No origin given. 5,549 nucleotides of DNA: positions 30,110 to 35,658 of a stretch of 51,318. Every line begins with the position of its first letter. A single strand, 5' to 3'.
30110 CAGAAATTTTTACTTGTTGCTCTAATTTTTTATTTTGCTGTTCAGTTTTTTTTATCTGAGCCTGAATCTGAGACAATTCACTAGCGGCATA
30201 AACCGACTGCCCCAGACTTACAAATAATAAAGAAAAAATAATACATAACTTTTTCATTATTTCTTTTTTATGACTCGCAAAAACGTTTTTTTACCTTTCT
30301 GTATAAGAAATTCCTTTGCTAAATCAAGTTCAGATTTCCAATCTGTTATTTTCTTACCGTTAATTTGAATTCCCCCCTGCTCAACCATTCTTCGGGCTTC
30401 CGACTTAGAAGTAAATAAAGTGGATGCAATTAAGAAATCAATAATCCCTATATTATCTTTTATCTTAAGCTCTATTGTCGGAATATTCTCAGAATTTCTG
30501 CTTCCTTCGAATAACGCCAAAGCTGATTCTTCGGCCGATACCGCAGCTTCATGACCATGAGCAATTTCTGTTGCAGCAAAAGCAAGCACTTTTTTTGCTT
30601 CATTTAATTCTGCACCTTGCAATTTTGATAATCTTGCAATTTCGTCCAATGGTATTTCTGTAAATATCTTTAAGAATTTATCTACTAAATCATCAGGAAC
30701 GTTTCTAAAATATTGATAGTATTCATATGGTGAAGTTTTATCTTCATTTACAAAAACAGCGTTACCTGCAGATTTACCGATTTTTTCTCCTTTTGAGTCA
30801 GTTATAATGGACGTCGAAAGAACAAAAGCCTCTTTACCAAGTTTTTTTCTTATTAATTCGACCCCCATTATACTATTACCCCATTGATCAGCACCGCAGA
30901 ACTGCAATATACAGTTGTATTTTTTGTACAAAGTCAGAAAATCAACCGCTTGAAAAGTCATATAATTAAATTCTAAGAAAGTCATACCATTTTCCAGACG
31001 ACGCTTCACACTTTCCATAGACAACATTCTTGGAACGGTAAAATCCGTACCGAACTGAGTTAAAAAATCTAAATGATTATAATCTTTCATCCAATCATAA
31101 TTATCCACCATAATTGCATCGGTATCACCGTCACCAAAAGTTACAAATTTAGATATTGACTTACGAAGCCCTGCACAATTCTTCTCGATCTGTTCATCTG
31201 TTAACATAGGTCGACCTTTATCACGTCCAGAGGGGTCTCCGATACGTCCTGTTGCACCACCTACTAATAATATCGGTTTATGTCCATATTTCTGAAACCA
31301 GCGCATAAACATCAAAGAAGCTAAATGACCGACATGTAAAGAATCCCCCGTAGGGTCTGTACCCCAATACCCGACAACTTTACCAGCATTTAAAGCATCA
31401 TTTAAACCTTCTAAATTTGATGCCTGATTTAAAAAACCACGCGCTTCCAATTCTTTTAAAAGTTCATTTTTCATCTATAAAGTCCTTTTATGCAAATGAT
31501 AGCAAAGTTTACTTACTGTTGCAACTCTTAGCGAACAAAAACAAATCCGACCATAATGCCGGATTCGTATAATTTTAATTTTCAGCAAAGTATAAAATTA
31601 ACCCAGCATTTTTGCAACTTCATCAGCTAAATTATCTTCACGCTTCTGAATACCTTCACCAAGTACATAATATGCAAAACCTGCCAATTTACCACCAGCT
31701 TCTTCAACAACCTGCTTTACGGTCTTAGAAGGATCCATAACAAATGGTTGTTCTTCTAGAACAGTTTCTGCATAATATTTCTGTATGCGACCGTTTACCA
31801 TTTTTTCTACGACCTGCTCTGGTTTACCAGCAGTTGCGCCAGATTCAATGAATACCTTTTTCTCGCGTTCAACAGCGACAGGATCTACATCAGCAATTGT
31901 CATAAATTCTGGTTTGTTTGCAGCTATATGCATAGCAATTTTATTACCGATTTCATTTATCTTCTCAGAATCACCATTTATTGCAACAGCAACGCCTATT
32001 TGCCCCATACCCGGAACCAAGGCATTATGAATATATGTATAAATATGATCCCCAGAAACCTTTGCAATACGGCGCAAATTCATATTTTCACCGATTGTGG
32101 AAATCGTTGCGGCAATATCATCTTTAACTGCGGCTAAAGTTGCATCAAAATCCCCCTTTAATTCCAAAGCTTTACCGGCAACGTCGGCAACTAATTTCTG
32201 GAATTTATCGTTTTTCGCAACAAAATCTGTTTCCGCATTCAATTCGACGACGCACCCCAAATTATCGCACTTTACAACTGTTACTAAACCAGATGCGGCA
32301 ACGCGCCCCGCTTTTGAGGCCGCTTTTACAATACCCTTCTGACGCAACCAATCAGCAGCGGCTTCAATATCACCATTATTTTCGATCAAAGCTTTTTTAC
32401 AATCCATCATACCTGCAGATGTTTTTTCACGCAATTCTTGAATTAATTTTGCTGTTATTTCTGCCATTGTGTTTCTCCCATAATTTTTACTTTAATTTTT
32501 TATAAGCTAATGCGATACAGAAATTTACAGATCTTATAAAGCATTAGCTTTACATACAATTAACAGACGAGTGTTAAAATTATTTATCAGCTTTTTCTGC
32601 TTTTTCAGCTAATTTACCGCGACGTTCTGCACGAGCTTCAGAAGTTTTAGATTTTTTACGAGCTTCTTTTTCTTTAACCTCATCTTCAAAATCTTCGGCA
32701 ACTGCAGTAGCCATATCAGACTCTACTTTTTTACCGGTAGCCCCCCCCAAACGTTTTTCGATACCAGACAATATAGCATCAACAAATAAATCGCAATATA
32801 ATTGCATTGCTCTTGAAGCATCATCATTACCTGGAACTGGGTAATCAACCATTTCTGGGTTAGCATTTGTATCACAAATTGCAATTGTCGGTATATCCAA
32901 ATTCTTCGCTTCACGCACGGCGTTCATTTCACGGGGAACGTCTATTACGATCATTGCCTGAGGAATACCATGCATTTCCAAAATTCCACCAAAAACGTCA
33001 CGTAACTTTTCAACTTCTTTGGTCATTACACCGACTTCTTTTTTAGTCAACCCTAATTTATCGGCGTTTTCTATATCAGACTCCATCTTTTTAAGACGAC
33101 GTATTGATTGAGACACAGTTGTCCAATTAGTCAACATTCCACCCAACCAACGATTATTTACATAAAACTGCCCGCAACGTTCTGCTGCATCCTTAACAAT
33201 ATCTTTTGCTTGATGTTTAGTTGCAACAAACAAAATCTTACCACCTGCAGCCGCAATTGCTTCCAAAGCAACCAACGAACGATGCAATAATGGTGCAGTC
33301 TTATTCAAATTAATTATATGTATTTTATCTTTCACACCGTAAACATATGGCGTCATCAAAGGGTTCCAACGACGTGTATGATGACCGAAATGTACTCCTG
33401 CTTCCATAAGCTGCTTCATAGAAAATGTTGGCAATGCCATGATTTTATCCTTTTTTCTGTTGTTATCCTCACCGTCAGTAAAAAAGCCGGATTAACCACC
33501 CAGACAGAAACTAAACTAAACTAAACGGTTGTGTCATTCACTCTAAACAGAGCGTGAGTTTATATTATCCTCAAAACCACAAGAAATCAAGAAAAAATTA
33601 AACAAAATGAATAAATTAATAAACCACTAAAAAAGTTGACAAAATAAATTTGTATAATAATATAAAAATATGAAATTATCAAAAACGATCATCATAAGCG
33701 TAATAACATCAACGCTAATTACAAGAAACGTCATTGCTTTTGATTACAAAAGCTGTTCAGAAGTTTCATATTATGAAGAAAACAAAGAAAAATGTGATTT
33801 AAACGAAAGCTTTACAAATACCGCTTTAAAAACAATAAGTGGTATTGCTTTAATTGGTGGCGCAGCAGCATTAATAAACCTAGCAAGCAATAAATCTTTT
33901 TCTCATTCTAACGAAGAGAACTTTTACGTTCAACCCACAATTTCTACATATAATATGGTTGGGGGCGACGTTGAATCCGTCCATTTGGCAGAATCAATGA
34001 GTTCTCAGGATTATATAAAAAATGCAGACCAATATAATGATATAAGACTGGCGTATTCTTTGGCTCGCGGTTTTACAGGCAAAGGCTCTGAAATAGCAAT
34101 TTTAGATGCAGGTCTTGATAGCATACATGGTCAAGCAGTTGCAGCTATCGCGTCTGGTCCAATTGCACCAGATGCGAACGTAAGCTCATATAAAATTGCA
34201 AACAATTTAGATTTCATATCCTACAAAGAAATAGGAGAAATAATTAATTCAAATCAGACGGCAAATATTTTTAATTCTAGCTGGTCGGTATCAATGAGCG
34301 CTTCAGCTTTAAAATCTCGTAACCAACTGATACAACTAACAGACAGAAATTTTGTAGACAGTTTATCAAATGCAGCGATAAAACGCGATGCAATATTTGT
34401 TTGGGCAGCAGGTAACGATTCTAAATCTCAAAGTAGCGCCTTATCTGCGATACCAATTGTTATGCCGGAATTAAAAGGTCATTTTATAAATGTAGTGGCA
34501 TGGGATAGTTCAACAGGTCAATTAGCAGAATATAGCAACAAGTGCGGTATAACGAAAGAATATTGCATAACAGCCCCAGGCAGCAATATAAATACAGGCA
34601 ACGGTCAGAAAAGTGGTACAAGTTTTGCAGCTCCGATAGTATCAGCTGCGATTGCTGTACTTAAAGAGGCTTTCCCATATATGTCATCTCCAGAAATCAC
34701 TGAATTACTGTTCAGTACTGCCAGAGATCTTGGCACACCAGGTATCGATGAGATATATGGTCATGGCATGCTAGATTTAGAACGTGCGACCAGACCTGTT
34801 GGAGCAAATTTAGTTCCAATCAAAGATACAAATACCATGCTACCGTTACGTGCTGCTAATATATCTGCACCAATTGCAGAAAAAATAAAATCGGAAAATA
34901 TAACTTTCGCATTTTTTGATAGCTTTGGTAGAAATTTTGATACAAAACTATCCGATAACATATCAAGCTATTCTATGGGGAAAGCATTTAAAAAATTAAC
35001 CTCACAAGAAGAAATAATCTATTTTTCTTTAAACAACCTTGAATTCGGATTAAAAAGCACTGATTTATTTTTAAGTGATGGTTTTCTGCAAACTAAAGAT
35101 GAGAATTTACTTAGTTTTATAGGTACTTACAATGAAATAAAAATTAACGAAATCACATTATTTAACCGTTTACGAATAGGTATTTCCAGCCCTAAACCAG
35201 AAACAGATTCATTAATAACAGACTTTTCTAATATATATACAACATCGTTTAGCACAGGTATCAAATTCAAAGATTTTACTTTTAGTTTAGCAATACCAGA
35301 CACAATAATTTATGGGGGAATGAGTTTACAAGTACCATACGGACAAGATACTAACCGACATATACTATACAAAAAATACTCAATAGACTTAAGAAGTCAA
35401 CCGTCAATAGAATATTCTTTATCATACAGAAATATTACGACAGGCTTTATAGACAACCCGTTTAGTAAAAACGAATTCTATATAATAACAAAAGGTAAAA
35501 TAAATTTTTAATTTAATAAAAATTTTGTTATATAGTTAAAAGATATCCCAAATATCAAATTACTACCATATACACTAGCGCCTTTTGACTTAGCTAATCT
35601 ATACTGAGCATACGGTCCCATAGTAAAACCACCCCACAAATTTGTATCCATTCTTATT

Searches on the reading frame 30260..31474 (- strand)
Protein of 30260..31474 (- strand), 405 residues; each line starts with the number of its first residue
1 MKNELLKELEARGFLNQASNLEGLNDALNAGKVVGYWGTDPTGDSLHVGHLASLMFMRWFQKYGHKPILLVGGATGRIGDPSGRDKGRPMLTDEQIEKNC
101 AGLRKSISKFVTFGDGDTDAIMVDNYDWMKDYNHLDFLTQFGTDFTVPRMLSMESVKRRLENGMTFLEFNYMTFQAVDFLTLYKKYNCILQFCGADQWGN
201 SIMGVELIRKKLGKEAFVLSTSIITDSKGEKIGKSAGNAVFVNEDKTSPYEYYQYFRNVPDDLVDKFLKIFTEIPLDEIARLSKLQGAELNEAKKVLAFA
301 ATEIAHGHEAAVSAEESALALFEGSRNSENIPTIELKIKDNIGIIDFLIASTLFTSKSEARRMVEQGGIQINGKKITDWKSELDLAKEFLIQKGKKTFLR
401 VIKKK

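Call 15: search_protein_families(library=pfam, proteins=[window:30260-31474:-], max_evalue=0.001)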
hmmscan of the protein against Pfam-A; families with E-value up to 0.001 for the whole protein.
window:30260-31474:- (405 aa): 3 families
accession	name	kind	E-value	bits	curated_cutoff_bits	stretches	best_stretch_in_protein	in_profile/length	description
PF00579.31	tRNA-synt_1b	-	3.9e-67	227.1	21.1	1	32-322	5-291/292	tRNA synthetases class I (W and Y)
PF22421.1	SYY_C-terminal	-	9.7e-14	51.5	27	1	329-399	7-81/83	Tyrosine--tRNA ligase SYY-like C-terminal domain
PF01479.30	S4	-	5.8e-07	29.6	22.8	1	348-378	6-37/48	S4 domain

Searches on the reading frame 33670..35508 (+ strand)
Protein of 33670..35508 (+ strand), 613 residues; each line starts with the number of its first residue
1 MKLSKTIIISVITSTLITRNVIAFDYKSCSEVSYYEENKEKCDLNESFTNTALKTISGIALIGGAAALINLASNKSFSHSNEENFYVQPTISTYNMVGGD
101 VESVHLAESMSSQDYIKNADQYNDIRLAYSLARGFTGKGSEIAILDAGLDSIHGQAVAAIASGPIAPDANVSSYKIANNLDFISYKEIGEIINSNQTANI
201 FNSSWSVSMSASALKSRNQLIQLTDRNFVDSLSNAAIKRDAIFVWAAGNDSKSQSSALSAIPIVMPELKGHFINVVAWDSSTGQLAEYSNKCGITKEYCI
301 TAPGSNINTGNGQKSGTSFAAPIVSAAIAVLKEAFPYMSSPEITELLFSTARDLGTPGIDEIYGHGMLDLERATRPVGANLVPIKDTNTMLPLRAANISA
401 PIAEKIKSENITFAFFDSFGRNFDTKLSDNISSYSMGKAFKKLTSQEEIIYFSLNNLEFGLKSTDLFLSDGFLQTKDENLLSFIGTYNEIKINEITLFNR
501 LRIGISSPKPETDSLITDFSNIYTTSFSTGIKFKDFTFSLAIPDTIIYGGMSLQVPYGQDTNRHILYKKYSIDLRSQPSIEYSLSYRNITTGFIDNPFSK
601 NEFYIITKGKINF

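Call 15: search_protein_families(library=pfam, proteins=[window:33670-35508:+], max_evalue=0.001)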
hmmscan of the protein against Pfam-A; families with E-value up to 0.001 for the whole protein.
window:33670-35508:+ (613 aa): 1 family
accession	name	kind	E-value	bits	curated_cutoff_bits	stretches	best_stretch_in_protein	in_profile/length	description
PF00082.27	Peptidase_S8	-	2.3e-29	103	21.8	1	151-366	54-288/288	Subtilase family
